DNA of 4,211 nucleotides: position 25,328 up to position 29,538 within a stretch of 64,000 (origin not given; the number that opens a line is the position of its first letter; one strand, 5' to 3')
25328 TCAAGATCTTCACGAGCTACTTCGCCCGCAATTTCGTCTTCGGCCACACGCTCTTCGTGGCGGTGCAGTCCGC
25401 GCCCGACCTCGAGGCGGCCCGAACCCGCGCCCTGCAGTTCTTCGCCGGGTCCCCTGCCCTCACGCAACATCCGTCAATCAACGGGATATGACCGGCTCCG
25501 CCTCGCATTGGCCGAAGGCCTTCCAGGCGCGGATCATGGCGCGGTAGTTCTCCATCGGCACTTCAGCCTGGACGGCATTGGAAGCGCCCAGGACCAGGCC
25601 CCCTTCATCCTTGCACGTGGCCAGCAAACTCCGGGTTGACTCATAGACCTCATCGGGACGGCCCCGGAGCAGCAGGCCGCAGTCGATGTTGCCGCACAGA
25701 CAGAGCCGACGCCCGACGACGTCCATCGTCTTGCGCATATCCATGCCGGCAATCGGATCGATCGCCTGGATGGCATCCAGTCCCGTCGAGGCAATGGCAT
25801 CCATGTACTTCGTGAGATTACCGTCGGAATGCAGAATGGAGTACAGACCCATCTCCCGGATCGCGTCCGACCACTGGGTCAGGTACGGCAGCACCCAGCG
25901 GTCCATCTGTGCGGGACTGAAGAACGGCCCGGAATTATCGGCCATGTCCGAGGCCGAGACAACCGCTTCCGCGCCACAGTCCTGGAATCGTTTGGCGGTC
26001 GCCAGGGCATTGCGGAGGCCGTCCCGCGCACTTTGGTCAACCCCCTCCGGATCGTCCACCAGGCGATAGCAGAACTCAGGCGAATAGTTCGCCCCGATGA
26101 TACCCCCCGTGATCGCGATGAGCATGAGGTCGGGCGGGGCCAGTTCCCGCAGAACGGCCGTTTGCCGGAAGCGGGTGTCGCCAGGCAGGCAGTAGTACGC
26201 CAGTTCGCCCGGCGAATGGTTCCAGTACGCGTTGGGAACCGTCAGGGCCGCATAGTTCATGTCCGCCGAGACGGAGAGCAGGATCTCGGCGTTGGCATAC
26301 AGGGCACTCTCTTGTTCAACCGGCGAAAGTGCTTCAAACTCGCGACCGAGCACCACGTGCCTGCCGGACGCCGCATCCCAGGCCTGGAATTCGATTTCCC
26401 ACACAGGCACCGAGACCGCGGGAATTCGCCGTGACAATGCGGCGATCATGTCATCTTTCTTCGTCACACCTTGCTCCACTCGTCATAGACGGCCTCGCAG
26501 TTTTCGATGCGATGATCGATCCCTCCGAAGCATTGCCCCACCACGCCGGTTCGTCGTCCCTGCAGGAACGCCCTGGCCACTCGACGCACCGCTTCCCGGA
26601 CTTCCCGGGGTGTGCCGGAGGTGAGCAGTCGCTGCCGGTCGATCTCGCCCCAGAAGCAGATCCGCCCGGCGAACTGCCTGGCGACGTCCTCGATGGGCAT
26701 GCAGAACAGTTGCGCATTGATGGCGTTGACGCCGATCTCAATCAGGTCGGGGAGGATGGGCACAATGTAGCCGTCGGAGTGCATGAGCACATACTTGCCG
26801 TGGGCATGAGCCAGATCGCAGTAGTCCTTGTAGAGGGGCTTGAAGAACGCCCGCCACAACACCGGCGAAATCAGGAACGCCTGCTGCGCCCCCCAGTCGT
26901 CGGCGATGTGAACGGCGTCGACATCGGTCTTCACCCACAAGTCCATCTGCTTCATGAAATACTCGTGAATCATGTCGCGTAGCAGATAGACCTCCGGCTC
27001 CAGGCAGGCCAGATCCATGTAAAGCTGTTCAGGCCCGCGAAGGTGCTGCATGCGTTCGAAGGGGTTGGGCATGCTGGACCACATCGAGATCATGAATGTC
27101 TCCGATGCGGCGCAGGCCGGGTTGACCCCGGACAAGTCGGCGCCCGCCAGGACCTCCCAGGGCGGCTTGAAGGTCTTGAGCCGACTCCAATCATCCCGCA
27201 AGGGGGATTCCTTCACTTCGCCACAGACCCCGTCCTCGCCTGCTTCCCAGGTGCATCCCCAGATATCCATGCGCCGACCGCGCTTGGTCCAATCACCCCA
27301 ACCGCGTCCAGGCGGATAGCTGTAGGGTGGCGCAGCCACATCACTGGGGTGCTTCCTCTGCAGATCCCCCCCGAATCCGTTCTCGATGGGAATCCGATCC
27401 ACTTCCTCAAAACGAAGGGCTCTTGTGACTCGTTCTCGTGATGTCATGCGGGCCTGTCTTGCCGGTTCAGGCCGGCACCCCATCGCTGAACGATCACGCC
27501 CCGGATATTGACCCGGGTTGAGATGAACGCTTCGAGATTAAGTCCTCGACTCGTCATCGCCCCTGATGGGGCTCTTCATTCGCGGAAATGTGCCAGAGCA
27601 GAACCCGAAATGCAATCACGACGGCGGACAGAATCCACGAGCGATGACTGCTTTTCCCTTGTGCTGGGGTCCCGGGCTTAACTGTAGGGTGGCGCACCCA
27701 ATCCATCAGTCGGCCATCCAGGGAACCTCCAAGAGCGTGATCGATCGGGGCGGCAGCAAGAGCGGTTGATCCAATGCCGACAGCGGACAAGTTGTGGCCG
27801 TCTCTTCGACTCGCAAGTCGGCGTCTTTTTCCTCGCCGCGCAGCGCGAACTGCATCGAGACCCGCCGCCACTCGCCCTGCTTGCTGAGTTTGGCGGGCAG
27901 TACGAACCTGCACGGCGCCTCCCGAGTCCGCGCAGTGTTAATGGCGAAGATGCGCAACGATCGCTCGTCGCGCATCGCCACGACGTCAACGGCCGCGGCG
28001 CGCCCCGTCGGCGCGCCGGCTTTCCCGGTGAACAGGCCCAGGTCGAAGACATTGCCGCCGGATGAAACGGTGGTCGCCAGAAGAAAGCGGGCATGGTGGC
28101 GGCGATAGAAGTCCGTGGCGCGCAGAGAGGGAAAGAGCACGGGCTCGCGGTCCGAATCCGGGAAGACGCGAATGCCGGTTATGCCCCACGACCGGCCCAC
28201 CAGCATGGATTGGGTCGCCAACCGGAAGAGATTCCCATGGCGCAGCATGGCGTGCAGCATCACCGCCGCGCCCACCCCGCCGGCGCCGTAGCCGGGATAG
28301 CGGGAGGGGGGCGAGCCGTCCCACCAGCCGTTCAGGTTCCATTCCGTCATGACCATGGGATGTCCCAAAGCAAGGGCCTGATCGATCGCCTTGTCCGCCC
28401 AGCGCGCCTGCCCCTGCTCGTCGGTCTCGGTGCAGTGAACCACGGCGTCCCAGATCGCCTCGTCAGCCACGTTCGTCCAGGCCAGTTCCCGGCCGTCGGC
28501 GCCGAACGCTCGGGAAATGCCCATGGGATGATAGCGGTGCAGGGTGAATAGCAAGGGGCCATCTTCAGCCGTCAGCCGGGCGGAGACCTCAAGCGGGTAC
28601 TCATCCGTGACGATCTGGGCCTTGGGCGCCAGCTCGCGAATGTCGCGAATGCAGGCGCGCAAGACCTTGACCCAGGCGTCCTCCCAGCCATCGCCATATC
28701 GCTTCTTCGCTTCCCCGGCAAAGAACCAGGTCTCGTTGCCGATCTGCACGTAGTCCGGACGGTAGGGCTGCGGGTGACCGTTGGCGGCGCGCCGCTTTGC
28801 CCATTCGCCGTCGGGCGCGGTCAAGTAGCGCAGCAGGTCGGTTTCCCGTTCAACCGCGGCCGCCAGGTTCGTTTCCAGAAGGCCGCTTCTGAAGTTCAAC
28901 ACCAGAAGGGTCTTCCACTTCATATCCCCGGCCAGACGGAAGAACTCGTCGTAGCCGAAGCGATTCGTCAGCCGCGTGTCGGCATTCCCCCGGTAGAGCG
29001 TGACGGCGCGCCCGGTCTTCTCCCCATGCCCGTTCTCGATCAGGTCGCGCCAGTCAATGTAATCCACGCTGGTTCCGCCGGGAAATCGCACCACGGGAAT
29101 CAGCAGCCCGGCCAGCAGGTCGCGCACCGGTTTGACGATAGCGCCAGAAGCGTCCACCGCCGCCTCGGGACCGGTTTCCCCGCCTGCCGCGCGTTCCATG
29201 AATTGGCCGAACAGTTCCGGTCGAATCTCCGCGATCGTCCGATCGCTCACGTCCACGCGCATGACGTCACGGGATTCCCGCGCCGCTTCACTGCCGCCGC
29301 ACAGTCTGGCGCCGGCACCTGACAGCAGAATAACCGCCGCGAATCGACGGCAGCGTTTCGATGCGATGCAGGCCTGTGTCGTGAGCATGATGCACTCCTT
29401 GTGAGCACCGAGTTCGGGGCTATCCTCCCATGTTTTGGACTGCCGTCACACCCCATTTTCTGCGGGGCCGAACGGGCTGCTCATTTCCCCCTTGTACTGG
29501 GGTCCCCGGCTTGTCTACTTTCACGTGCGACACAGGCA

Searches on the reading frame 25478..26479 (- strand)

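Call 44: search_protein_families(library=pfam, proteins=[window:25478-26479:-], max_evalue=0.01)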
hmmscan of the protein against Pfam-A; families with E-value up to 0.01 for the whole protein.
window:25478-26479:- (333 aa): 1 family
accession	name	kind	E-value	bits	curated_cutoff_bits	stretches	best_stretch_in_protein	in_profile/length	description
PF01208.23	URO-D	-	1.8e-20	73.7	23.9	1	142-321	171-345/346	Uroporphyrinogen decarboxylase (URO-D)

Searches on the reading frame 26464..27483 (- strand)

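Call 44: search_protein_families(library=pfam, proteins=[window:26464-27483:-], max_evalue=0.01)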
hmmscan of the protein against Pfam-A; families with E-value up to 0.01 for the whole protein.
window:26464-27483:- (339 aa): 1 family
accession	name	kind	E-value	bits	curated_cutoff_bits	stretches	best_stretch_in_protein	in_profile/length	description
PF01208.23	URO-D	-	1.6e-14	54.2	23.9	1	150-305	161-311/346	Uroporphyrinogen decarboxylase (URO-D)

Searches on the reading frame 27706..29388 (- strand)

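Call 44: search_protein_families(library=pfam, proteins=[window:27706-29388:-], max_evalue=0.01)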
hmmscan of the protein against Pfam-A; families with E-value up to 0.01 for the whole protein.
window:27706-29388:- (560 aa): 2 families
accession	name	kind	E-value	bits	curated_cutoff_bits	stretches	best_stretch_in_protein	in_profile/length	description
PF00150.24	Cellulase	-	0.00061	19.8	23.5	1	233-352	137-238/272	Cellulase (glycosyl hydrolase family 5)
PF22848.2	ASD1_dom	-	0.0044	17.1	22.2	0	184-220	112-150/239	Alpha-L-arabinofuranosidase 1 domain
